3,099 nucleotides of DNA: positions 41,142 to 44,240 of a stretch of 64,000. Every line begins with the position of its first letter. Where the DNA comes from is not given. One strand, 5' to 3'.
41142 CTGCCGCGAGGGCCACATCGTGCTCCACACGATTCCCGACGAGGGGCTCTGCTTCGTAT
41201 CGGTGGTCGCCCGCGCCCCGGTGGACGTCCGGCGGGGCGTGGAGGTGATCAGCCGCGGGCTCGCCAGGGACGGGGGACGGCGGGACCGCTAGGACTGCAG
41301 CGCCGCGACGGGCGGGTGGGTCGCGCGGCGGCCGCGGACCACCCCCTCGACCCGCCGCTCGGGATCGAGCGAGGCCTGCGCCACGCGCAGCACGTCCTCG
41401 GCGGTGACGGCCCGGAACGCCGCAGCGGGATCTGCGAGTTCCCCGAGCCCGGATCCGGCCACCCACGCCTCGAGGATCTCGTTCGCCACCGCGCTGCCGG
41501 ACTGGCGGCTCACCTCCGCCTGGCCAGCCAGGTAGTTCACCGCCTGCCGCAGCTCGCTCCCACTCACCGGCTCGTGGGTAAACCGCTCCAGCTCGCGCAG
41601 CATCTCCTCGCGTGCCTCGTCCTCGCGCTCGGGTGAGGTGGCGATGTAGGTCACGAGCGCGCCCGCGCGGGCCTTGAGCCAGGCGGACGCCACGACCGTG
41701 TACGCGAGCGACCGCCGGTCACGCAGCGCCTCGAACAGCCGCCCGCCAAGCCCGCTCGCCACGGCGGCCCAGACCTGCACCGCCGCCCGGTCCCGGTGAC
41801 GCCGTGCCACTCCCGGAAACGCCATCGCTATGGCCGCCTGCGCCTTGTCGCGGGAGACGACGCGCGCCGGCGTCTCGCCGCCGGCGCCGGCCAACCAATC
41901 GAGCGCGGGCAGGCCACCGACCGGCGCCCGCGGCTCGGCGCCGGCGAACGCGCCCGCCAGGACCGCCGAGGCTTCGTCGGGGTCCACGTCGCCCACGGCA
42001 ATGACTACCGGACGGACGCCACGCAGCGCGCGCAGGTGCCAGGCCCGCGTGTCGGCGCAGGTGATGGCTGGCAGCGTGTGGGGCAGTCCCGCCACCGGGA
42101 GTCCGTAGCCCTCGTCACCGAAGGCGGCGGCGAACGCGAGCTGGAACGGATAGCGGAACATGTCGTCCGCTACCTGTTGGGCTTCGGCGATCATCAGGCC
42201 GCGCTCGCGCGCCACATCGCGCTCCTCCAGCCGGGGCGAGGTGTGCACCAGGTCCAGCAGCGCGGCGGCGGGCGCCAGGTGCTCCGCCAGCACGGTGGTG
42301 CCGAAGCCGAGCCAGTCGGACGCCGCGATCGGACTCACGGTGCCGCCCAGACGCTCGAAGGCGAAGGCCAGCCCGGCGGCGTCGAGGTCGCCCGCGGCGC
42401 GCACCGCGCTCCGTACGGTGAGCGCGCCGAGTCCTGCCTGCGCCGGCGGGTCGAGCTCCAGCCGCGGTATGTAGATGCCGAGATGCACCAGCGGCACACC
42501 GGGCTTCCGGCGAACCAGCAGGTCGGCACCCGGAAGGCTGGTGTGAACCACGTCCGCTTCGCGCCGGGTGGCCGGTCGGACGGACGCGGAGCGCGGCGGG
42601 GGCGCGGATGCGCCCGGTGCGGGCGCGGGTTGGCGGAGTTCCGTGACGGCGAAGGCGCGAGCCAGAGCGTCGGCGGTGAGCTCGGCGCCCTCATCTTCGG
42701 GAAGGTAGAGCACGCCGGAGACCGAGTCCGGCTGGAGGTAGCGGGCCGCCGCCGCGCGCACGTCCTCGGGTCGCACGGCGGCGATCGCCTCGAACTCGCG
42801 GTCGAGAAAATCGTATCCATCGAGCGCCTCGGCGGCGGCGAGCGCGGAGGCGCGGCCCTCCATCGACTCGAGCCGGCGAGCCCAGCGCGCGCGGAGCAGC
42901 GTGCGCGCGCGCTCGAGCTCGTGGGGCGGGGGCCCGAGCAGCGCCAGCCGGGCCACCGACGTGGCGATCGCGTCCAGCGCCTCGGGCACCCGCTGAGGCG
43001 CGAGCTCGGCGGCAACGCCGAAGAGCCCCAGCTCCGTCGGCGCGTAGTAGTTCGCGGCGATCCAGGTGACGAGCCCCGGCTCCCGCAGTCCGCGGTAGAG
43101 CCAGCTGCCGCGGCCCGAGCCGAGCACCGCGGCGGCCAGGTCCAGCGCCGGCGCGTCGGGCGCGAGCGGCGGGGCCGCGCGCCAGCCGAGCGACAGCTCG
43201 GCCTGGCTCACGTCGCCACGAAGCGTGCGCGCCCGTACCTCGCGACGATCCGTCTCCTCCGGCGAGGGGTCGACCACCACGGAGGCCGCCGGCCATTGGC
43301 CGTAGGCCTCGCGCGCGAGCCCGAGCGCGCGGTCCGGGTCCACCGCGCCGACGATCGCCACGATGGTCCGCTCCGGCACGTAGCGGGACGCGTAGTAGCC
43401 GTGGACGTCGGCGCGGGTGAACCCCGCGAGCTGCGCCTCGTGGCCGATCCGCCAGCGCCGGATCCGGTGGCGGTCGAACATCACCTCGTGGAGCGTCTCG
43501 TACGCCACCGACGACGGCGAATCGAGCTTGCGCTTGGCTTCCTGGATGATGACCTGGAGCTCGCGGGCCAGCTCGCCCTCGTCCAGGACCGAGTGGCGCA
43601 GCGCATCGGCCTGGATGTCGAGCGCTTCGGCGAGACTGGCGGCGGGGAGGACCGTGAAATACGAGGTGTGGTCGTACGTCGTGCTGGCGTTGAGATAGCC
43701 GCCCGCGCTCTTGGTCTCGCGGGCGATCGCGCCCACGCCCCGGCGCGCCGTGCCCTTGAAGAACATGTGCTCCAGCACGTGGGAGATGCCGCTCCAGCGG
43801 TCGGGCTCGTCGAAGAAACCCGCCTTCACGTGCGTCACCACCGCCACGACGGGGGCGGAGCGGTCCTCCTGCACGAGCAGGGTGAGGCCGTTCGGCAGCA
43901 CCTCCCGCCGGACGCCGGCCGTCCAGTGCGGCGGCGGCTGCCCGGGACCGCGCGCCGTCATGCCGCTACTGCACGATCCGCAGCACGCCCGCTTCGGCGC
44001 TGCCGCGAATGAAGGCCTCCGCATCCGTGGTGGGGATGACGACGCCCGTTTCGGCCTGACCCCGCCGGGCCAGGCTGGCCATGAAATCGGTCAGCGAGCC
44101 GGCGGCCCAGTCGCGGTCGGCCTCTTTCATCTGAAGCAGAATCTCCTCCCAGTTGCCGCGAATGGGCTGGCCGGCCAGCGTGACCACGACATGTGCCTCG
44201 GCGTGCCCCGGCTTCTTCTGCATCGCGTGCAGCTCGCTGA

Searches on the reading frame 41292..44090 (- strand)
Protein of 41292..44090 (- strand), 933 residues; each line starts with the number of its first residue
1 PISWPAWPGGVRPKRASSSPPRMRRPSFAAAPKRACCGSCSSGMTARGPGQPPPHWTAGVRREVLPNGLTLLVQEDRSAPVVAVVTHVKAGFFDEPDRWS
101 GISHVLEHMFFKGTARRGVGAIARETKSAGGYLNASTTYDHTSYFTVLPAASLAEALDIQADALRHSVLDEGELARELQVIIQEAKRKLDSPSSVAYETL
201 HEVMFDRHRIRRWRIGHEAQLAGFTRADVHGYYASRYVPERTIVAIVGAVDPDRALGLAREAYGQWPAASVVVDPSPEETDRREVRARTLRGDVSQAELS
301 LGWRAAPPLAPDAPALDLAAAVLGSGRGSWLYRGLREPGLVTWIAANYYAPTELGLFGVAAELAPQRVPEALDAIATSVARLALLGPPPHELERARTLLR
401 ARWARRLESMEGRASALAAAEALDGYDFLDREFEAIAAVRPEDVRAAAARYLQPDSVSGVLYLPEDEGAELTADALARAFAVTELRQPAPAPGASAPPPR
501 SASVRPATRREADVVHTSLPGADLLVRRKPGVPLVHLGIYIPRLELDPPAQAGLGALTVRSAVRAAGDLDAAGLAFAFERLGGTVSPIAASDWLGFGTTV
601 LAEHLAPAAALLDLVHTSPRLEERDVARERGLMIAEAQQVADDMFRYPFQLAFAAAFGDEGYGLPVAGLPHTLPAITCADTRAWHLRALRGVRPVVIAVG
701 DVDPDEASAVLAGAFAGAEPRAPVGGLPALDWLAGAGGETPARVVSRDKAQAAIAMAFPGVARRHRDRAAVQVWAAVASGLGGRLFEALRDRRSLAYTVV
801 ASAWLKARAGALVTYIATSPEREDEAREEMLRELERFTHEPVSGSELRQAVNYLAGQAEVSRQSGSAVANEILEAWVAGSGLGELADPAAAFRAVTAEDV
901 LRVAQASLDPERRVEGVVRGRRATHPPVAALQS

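Call 55: search_protein_families(library=pfam, proteins=[window:41292-44090:-], max_evalue=0.00001)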
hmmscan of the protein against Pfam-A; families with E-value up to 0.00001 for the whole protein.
window:41292-44090:- (933 aa): 2 families
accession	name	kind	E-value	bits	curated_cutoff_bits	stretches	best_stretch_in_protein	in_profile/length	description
PF05193.26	Peptidase_M16_C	-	1.1e-50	172.5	23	2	224-398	2-180/181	Peptidase M16 inactive domain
PF00675.25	Peptidase_M16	-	2e-29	102.8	22.3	1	72-209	3-140/149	Insulinase (Peptidase family M16)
